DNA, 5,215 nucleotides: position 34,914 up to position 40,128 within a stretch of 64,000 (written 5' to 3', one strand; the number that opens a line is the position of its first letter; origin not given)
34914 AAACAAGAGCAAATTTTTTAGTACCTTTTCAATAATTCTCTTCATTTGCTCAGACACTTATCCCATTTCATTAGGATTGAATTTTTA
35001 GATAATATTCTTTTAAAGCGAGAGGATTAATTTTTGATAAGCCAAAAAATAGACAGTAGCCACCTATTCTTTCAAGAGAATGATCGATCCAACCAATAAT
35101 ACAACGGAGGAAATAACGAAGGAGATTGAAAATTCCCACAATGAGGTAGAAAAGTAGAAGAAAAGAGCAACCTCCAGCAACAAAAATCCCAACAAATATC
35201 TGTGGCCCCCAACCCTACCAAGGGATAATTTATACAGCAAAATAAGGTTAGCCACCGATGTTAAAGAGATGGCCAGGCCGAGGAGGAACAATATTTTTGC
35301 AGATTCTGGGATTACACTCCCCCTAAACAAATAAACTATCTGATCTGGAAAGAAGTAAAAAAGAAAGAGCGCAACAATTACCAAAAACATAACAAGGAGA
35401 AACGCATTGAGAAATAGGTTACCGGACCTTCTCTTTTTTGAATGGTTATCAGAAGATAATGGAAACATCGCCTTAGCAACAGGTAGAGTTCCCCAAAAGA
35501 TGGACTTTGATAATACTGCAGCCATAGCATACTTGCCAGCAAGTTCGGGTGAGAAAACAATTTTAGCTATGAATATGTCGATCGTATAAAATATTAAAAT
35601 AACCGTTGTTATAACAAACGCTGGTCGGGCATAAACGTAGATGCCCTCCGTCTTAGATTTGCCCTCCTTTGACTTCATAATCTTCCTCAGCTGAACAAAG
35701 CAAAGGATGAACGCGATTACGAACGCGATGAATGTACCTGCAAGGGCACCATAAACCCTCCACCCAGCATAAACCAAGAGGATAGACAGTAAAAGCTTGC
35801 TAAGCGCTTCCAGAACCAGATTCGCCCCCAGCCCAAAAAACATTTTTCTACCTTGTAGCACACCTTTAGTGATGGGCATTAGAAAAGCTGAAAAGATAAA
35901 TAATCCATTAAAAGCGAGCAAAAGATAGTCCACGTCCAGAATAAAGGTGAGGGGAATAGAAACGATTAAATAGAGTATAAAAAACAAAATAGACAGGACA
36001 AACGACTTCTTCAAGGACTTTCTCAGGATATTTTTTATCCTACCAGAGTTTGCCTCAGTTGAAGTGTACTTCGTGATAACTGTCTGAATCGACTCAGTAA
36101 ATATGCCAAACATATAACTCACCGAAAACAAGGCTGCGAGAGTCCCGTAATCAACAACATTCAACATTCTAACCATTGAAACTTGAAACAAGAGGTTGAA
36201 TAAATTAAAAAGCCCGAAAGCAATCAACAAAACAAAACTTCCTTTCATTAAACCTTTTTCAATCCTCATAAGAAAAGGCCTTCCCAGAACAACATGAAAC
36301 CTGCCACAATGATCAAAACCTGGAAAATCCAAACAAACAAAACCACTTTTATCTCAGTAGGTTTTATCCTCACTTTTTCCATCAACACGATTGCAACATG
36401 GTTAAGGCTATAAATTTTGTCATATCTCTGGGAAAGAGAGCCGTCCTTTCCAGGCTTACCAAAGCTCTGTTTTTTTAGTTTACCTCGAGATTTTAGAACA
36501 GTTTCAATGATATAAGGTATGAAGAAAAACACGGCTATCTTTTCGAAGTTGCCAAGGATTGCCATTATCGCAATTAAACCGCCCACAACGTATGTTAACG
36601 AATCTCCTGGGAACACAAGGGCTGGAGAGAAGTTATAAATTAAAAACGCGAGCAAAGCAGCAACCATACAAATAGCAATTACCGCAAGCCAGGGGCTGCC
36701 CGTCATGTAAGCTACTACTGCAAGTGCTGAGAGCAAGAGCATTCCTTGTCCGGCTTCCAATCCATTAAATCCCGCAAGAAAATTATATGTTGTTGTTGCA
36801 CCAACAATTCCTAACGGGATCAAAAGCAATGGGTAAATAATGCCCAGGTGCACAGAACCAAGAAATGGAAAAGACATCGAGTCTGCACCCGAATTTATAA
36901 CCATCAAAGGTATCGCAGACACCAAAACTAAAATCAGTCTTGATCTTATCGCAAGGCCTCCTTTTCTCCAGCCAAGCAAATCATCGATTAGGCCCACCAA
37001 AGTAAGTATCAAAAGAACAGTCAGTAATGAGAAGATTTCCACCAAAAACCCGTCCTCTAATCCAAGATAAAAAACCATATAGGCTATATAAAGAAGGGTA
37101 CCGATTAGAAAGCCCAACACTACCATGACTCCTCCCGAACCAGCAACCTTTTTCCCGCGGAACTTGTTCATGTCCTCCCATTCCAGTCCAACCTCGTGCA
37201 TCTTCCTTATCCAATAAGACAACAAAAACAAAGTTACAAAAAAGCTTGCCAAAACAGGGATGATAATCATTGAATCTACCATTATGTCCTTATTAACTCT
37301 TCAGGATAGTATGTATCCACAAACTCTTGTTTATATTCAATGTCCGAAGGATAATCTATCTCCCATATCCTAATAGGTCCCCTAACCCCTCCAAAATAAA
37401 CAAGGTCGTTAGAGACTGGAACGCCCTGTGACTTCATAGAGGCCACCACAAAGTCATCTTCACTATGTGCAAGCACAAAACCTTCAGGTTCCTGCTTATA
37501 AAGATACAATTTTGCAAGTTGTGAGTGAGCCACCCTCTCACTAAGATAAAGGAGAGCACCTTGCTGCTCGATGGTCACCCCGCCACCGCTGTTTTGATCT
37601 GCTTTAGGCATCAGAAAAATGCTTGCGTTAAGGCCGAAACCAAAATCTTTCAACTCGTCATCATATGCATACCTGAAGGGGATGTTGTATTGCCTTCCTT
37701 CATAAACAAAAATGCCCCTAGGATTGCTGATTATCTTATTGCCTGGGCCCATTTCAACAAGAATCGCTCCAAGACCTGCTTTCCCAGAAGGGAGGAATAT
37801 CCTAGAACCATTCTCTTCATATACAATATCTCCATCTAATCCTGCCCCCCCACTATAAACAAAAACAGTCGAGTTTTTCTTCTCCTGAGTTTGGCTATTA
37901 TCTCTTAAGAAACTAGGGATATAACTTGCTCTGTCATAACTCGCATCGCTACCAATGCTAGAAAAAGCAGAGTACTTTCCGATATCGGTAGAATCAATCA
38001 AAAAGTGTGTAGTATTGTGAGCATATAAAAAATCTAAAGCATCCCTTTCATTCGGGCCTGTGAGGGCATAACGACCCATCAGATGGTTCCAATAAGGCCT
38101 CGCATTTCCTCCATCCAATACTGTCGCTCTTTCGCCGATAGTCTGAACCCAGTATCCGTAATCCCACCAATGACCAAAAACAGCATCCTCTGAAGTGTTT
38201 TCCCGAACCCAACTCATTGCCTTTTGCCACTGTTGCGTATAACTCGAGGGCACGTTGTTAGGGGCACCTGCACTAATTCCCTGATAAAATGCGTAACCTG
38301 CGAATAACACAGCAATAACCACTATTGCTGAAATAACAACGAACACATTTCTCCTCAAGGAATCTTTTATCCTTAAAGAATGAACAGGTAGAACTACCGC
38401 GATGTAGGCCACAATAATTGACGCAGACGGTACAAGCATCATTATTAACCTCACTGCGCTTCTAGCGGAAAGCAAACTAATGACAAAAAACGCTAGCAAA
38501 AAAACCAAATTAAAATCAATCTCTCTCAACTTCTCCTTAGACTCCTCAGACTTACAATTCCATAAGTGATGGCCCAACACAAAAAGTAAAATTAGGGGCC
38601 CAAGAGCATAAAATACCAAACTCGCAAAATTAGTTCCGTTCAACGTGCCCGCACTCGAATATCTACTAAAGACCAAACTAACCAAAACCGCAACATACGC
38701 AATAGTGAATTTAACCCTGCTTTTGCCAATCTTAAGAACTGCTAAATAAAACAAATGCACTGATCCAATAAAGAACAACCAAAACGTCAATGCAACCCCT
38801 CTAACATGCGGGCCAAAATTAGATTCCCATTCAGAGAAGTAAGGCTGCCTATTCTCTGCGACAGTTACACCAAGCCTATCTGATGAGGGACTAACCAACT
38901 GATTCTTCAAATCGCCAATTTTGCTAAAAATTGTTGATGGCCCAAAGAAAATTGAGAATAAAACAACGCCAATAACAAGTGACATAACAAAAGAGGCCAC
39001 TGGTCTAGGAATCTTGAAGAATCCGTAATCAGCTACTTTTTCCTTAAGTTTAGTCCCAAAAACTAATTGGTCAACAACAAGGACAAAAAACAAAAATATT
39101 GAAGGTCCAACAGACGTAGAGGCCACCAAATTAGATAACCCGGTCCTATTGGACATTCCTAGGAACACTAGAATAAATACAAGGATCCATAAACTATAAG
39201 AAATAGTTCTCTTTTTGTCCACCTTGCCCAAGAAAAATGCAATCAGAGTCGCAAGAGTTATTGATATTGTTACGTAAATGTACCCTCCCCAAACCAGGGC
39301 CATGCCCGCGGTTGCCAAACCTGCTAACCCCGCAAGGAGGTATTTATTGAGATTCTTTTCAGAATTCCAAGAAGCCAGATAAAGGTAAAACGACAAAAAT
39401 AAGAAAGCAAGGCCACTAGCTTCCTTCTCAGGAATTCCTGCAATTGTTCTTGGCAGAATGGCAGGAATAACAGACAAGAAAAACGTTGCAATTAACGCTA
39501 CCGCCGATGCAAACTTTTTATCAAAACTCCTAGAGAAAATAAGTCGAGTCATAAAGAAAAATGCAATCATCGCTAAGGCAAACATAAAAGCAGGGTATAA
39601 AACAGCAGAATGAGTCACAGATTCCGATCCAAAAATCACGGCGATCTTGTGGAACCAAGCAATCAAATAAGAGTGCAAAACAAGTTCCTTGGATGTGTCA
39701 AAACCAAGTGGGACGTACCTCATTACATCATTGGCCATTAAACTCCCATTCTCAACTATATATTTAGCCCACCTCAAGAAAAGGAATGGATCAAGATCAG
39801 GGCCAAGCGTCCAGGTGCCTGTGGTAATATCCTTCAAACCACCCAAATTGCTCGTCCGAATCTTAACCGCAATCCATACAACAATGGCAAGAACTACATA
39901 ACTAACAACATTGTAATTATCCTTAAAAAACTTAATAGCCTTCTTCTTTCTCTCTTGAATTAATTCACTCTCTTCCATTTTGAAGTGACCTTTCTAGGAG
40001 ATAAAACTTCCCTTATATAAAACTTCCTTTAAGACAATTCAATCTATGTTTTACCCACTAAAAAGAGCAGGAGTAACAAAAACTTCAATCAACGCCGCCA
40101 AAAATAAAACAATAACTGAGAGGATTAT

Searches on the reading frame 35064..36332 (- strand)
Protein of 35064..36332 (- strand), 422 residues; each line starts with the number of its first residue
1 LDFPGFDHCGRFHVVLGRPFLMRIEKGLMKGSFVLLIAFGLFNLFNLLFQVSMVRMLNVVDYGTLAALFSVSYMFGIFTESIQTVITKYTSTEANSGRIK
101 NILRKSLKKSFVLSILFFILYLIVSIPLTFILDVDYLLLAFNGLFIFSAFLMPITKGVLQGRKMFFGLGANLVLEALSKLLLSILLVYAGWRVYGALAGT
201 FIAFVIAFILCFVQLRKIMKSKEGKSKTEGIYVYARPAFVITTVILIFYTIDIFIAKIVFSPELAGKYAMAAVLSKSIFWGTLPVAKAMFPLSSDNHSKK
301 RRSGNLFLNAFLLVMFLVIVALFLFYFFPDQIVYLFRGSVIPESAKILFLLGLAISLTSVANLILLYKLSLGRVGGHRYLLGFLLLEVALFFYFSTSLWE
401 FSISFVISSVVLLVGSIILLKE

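Call 63: search_protein_families(library=pfam, proteins=[window:35064-36332:-], max_evalue=0.001)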
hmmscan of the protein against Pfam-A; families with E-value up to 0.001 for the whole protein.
window:35064-36332:- (422 aa): 2 families
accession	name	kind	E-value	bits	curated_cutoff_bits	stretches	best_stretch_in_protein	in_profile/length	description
PF01943.22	Polysacc_synt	-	8.6e-09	35.6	28.2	1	28-296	1-273/274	Polysaccharide biosynthesis protein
PF13440.11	Polysacc_synt_3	-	9.4e-08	32.1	23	1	53-339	2-286/293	Polysaccharide biosynthesis protein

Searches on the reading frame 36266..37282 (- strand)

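Call 63: search_protein_families(library=pfam, proteins=[window:36266-37282:-], max_evalue=0.001)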
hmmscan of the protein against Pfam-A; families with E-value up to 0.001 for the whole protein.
window:36266-37282:- (338 aa): 1 family
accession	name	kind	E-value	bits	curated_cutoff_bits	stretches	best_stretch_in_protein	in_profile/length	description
PF00953.26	Glycos_transf_4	-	5.4e-31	108.2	27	1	84-244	2-159/160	Glycosyl transferase family 4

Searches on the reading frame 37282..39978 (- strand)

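Call 63: search_protein_families(library=pfam, proteins=[window:37282-39978:-], max_evalue=0.001)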
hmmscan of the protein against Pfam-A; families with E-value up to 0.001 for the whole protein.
window:37282-39978:- (898 aa): 2 families
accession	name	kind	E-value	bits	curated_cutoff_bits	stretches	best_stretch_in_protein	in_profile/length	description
PF02516.20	STT3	-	3.9e-12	46.8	24.5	1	61-342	31-302/405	Oligosaccharyl transferase STT3, N-terminal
PF21436.2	STT3-PglB_core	-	9.1e-05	23.4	23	1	603-708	7-109/131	STT3/PglB/AglB core domain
